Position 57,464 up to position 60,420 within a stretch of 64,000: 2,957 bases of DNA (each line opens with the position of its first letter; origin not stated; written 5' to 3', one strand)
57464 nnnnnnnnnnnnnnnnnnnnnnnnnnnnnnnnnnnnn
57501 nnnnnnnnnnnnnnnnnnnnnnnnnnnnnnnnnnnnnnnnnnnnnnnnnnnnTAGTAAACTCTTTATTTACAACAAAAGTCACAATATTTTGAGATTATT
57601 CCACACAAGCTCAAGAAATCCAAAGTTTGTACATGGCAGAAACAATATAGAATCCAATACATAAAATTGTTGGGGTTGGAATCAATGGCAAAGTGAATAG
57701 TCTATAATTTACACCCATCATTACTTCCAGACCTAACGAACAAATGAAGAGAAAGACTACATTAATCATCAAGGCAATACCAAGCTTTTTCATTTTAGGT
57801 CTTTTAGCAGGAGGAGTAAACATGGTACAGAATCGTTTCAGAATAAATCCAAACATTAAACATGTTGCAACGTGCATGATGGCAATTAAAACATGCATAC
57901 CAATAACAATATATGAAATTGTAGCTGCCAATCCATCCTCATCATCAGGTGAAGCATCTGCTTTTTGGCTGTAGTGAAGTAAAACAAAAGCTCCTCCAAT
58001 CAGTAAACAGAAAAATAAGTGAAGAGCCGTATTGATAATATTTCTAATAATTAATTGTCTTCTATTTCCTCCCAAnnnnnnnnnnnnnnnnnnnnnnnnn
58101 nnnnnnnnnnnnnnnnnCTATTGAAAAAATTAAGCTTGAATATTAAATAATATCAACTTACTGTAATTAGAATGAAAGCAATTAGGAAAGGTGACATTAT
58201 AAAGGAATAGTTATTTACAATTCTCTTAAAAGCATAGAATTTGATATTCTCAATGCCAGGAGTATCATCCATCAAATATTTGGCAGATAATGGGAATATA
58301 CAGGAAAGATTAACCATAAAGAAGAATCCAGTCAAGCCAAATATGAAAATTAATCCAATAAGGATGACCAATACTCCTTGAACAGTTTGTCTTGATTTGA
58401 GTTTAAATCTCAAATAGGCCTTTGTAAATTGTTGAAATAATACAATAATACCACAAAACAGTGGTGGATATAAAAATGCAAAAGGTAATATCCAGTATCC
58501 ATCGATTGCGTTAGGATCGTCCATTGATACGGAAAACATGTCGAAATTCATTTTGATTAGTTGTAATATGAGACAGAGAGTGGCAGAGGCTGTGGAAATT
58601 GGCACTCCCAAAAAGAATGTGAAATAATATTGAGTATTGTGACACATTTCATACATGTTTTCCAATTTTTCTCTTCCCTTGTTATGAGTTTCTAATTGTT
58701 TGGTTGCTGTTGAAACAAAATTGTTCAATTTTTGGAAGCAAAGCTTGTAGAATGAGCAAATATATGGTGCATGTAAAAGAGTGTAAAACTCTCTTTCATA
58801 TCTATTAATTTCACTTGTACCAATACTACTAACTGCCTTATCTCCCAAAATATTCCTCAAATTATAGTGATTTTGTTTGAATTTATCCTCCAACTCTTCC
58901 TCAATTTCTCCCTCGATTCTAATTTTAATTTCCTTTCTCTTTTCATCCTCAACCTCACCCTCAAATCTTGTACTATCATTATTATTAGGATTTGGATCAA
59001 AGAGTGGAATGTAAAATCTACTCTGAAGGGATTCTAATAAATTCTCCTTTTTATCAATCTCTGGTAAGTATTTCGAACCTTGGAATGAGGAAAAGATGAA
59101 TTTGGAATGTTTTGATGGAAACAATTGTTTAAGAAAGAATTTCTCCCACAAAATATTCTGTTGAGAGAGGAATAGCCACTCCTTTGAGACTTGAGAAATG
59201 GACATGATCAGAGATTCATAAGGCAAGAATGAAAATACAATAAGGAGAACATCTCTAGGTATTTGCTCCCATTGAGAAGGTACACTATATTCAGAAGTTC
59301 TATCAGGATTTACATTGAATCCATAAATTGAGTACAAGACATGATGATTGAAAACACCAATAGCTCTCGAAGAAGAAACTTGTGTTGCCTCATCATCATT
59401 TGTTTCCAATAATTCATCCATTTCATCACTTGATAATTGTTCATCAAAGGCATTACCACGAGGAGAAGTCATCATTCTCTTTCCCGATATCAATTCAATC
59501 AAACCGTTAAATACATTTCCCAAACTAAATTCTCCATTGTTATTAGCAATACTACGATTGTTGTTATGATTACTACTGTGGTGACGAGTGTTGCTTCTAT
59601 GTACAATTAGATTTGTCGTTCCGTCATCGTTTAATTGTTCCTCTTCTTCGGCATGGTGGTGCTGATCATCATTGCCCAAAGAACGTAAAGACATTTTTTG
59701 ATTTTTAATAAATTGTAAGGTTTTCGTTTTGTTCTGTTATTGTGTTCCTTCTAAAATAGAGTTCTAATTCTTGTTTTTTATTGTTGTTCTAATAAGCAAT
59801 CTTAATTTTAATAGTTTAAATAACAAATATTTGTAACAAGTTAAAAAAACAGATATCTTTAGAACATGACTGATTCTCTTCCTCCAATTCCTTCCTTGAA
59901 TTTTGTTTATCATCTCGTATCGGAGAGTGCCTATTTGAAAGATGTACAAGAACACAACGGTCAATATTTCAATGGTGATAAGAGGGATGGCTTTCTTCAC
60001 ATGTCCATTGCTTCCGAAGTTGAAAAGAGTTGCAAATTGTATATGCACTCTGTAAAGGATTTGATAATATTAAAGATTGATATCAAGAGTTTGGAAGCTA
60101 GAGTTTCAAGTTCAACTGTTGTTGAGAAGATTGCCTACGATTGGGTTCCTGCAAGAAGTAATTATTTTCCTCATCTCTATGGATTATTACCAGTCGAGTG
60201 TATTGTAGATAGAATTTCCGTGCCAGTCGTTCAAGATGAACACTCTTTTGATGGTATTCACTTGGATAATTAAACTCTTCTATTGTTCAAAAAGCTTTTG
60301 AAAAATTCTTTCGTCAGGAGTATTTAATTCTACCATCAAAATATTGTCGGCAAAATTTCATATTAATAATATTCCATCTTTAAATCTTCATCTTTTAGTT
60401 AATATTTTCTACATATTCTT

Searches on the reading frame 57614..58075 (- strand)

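Call 6: search_protein_families(library=pfam, proteins=[window:57614-58075:-], max_evalue=10)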
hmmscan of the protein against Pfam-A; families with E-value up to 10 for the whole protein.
window:57614-58075:- (154 aa): 5 families
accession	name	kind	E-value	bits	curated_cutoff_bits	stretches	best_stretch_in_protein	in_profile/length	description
PF07331.16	TctB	-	0.002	18.8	29.1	1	20-119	36-135/137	Tripartite tricarboxylate transporter TctB family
PF15183.11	MRAP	-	0.2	12.1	27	1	35-79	17-57/89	Melanocortin-2 receptor accessory protein family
PF16996.10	Asp4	-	1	10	27.7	1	91-127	19-53/55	Accessory secretory protein Sec Asp4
PF06570.16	DUF1129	-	1.1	9.2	29.1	1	21-73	118-171/207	Protein of unknown function (DUF1129)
PF05293.16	ASFV_L11L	-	2.6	8.9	25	1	53-84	19-48/78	African swine fever virus (ASFV) L11L protein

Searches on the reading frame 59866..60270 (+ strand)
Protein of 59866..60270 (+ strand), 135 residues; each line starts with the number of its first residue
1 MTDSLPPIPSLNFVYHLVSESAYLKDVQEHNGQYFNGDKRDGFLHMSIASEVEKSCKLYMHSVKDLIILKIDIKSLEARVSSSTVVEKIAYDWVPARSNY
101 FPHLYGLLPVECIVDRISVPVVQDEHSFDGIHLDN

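Call 58: search_protein_families(library=pfam, proteins=[window:59866-60270:+], max_evalue=0.01)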
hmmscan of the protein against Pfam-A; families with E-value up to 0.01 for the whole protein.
window:59866-60270:+ (135 aa): 1 family
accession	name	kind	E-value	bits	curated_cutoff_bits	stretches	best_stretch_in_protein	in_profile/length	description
PF06108.18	DUF952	-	6.8e-13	48.8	23.7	1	31-114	13-88/90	Protein of unknown function (DUF952)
